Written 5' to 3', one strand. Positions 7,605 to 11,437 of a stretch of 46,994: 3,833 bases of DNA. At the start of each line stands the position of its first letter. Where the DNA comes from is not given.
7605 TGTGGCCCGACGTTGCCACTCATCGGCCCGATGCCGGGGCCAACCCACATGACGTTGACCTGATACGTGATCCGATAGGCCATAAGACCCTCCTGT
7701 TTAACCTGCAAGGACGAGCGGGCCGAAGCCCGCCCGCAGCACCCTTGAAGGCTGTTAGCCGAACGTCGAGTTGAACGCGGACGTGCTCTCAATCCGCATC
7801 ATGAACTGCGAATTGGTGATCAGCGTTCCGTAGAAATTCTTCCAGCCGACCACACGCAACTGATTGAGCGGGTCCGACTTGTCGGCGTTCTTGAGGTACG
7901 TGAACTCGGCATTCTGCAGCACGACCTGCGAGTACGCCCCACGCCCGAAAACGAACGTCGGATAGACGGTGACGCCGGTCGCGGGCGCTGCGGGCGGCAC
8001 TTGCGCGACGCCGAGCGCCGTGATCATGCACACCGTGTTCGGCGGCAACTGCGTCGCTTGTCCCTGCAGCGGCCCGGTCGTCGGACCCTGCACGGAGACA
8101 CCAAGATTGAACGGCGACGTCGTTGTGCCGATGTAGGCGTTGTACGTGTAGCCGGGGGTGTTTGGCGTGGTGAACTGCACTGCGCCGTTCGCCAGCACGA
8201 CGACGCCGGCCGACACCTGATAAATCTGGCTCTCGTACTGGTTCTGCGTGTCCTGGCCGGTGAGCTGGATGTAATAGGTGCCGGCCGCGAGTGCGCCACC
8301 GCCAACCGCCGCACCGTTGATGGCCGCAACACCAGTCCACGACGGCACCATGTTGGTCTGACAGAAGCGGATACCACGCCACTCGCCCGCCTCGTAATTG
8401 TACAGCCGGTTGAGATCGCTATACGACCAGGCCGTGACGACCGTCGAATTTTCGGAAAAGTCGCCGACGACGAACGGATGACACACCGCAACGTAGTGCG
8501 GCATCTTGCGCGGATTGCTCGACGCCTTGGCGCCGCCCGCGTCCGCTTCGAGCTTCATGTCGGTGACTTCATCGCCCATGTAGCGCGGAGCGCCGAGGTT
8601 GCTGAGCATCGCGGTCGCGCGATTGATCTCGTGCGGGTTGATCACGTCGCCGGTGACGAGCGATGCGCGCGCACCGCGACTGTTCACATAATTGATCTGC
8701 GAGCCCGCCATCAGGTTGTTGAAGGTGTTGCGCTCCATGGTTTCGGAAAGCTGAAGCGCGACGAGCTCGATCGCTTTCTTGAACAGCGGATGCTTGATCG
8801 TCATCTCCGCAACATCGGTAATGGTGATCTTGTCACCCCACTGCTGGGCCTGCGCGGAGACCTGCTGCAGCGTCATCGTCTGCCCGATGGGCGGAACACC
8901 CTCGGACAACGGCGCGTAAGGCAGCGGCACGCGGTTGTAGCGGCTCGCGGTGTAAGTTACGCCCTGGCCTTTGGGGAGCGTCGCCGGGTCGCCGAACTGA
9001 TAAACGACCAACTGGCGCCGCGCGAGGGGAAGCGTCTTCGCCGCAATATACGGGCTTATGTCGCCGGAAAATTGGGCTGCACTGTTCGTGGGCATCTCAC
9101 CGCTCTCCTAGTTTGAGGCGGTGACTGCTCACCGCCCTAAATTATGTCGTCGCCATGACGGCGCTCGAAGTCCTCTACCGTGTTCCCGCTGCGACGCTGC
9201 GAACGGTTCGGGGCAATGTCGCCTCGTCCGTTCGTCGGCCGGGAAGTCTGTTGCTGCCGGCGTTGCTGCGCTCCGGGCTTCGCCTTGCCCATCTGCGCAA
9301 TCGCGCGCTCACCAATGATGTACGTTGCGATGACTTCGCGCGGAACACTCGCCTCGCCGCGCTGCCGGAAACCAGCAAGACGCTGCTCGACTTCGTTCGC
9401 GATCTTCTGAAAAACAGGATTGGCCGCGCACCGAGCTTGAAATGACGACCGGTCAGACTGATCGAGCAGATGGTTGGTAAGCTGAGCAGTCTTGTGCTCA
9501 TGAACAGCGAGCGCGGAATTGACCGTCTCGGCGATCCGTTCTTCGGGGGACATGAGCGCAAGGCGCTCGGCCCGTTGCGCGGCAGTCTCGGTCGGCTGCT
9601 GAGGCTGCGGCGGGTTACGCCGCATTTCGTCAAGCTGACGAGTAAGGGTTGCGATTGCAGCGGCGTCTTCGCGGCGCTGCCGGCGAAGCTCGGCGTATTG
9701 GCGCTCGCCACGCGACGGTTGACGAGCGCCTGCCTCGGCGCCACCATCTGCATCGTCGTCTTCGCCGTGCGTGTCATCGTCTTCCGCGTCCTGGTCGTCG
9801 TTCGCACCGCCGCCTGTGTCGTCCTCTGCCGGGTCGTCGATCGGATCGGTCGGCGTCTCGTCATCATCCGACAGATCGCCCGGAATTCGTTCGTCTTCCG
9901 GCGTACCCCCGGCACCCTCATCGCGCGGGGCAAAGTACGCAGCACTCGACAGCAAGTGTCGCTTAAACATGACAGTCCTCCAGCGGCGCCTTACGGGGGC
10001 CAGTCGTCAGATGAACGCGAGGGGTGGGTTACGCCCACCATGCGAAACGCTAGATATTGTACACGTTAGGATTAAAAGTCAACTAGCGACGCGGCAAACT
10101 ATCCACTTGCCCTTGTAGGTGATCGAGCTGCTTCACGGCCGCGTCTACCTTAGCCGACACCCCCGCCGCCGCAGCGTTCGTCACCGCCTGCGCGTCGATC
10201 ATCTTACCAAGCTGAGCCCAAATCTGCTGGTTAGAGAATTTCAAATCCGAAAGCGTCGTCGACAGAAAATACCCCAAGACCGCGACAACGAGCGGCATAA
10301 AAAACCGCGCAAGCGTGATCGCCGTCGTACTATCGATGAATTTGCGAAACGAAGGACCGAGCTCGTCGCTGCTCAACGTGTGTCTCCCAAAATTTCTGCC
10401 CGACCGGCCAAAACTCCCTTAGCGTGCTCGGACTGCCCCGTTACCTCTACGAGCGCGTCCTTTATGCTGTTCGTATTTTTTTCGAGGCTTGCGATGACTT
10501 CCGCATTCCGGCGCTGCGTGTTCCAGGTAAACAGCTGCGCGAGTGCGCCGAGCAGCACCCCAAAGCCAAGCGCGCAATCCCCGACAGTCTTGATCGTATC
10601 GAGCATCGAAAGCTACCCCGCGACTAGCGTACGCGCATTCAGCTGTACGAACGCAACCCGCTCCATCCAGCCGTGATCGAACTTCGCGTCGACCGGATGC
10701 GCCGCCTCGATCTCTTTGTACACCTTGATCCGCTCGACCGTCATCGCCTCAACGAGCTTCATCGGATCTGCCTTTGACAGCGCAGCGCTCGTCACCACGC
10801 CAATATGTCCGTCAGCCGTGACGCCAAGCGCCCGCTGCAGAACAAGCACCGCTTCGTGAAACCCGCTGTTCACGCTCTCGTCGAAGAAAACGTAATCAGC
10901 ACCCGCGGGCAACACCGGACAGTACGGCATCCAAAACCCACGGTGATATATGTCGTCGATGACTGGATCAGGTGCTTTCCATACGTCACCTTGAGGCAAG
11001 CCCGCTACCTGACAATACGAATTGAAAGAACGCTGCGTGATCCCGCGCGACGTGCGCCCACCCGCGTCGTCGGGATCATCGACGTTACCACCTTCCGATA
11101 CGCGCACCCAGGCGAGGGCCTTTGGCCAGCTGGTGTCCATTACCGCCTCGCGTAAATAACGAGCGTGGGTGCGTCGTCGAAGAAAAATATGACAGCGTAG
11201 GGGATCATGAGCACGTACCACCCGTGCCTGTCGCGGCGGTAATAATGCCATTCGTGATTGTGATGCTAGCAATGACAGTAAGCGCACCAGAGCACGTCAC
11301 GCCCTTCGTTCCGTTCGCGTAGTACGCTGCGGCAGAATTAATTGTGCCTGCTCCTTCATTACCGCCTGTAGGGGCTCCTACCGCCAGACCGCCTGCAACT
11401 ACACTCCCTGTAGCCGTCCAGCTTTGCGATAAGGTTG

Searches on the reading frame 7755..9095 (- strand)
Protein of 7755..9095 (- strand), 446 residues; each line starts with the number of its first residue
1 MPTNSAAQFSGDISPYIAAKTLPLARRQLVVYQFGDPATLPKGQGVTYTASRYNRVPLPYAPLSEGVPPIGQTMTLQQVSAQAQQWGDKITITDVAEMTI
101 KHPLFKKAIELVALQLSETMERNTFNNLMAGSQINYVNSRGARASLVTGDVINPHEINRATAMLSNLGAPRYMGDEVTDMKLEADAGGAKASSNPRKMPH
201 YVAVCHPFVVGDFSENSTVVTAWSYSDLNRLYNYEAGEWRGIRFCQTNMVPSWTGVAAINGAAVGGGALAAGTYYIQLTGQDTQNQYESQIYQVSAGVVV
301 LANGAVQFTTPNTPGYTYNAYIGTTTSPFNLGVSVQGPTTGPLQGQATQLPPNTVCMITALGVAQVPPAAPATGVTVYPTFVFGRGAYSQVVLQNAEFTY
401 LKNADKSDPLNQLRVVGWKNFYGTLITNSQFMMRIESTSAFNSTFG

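Call 14: search_protein_families(library=pfam, proteins=[window:7755-9095:-], max_evalue=0.01)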
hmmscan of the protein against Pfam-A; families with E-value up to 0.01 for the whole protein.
window:7755-9095:- (446 aa): 1 family
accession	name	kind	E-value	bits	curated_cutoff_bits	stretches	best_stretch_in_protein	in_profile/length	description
PF25209.1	Phage_capsid_4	-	0.00052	20.8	27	1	45-258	40-204/262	Phage capsid protein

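Call 65: search_dna_similar(query=window:7755-9095:-, collection=phages, mode=protein, max_evalue=0.00001, max_rows=15)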
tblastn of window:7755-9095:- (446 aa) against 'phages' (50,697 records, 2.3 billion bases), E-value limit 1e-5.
Records with a match: 29; places in all: 29; records where one place covers at least 80% of the query: 5.
Best place of each record, by identity: <60% 29.
By first word of the organism name: Bacillus 13; Bacteriophage 10; Caudoviricetes 3; Pseudoalteromonas 1; Stenotrophomonas 1; Xanthomonas 1.
By host as written in the record: - 13; Bacillus megaterium 6; Bacillus megaterium Km 5; Bacillus megaterium strain Km Sp- 2; Pseudoalteromonas nigrifaciens 1; Stenotrophomonas rhizophila CEMTC 4565 1; Xanthomonas sp. 1.
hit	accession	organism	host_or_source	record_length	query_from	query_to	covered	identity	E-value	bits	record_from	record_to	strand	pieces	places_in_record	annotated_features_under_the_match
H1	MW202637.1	Caudoviricetes sp.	Manatee Spring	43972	3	436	97%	28.3%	2e-37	151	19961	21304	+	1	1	major capsid protein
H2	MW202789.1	Caudoviricetes sp.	Manatee Spring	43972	3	436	97%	28.3%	2e-37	151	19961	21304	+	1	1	major capsid protein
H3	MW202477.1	Caudoviricetes sp.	Manatee Spring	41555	9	441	97%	27.7%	3e-37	150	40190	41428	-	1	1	major capsid protein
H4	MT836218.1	Bacteriophage sp.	human fecal samples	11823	3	443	99%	23.7%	2e-23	109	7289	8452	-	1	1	record has no annotation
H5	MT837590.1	Bacteriophage sp.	human fecal samples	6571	3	442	99%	22.5%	2e-22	106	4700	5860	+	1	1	record has no annotation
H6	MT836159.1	Bacteriophage sp.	human fecal samples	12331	2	253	57%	25.3%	2e-15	85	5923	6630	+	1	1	record has no annotation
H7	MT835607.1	Bacteriophage sp.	human fecal samples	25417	3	247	55%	25.8%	5e-15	84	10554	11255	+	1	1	record has no annotation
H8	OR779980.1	Pseudoalteromonas phage vB_Pun_Y3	Pseudoalteromonas nigrifaciens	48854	20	253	52%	26.9%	2e-12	76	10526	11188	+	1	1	major capsid protein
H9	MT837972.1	Bacteriophage sp.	human fecal samples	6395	3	253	56%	24.6%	2e-14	82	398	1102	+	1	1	record has no annotation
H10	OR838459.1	Stenotrophomonas phage StenR_269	Stenotrophomonas rhizophila CEMTC 4565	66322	13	253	54%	24.9%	9e-8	61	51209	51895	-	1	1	major capsid protein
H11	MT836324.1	Bacteriophage sp.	human fecal samples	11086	4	253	56%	23.9%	5e-14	81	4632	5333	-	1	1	record has no annotation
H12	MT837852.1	Bacteriophage sp.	human fecal samples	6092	4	253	56%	23.9%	2e-13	79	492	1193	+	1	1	record has no annotation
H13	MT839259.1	Bacteriophage sp.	human fecal samples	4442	9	251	54%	24.5%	4e-11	71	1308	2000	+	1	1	record has no annotation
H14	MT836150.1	Bacteriophage sp.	human fecal samples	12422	3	253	56%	23.1%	8e-18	92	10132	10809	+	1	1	record has no annotation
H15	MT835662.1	Bacteriophage sp.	human fecal samples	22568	1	247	55%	22.6%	2e-12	76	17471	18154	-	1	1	record has no annotation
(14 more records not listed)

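Call 83: find_related_loci(query=window:7755-9095:-, collection=genome_contigs, flank=3000)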
Query window:7755-9095:- (446 aa) in genome_contigs; peptide patterns used: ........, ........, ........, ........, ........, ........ (x = any residue, [..] = any of these).
37 stretches matched a pattern; 7 encode a relative of the query (tblastn E <= 1e-3); 7 distinct loci.
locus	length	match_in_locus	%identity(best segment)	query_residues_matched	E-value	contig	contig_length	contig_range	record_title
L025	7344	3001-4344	83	1-446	0e+0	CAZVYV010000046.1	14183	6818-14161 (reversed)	MAG TPA_asm: uncultured Terracidiphilus sp. isolate binchicken_co162_315 genome assembly, contig: NODE_10184_length_1418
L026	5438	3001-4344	69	1-446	0e+0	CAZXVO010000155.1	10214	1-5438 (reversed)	MAG TPA_asm: uncultured Phenylobacterium sp. isolate SRP285395_co2_86 genome assembly, contig: NODE_10234_length_10214_c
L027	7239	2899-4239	66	1-446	0e+0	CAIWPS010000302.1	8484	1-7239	MAG: uncultured beta proteobacterium isolate B12_bin-2762 genome assembly, contig: bin-2762:302/866, whole genome shotgu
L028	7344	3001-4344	68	1-446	0e+0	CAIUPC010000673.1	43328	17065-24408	MAG: uncultured Acetobacteraceae bacterium isolate VK_bin-0268 genome assembly, contig: bin-0268:673/922, whole genome s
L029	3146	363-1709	65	4-446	0e+0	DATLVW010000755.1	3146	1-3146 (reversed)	MAG TPA_asm: Thermoanaerobaculia bacterium isolate SMAG_U13202 k141_280853, whole genome shotgun sequence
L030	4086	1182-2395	67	1-446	9e-169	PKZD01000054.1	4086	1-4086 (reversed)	MAG: Vulcanimicrobiota bacterium isolate palsa_1504 73.20120500_P13.25_contig_30999, whole genome shotgun sequence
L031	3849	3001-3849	67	1-283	2e-126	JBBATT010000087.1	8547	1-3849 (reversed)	MAG: Chakrabartia sp. isolate EUL_278 ctg87-EUL_278, whole genome shotgun sequence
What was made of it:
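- Tried and rejected: Capsid relatives lie in MAG bins from Acidobacteriota, Alpha- and Betaproteobacteria and other phyla, and these are probably mis-binned phage contigs (call 83).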

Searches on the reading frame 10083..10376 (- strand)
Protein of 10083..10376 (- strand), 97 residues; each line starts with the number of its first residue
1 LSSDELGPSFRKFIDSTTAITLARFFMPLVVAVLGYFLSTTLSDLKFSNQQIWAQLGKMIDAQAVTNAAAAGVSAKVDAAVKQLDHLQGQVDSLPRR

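Call 14: search_protein_families(library=pfam, proteins=[window:10083-10376:-], max_evalue=0.01)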
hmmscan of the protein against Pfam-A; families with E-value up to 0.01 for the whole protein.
window:10083-10376:- (97 aa): 0 families

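Call 63: search_protein_families(library=phrogs, proteins=[window:10083-10376:-], max_evalue=0.1)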
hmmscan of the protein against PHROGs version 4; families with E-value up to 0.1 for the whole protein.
window:10083-10376:- (97 aa): 4 families
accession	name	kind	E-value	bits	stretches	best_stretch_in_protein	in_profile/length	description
phrog_26255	-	unknown function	0.016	16.2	1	16-73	23-79/132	-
phrog_13285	-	unknown function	0.028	15.8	1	31-84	4-58/143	-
phrog_37797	-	unknown function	0.038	14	1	36-94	230-285/398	-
phrog_7728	-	unknown function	0.094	13.9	0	68-89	14-35/63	-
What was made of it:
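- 10083..10606 (-): Two small ORFs after the endolysin (77 aa at 10373..10606 and 97 aa at 10083..10376). Each has one TM segment; the tails look helical and coiled-coil-like by eye. They are alternative holin candidates or i-spanin-like candidates. The 77-aa ORF has a weak PHROG holin hit (E 0.016): call 63.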

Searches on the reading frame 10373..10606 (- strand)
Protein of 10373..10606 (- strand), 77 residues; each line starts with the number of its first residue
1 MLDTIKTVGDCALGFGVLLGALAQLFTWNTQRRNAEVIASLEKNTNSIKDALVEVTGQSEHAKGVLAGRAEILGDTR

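Call 63: search_protein_families(library=phrogs, proteins=[window:10373-10606:-], max_evalue=0.1)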
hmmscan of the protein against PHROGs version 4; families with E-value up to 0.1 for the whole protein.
window:10373-10606:- (77 aa): 3 families
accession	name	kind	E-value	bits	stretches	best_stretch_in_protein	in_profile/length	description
phrog_33914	-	unknown function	0.0062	17.8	1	9-66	5-62/130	-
phrog_20923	-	unknown function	0.012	16.8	1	25-68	4-47/158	-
phrog_1350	-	lysis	0.016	16.3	1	8-62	26-81/97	holin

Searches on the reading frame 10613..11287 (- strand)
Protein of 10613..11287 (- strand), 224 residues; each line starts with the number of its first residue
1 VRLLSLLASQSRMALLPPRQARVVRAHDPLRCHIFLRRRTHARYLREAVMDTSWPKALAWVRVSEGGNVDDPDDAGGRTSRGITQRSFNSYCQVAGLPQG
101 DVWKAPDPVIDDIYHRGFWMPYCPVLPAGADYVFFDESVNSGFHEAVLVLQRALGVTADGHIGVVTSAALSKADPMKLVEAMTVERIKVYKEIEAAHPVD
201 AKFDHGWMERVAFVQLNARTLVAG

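Call 14: search_protein_families(library=pfam, proteins=[window:10613-11287:-], max_evalue=0.01)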
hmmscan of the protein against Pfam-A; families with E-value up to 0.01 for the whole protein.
window:10613-11287:- (224 aa): 2 families
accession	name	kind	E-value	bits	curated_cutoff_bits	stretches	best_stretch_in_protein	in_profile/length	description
PF05838.17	Glyco_hydro_108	-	2.7e-15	57.1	21.2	1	59-142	2-85/85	Glycosyl hydrolase 108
PF09374.15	PG_binding_3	-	1.6e-12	47.8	24.6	1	146-210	2-74/76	Predicted Peptidoglycan domain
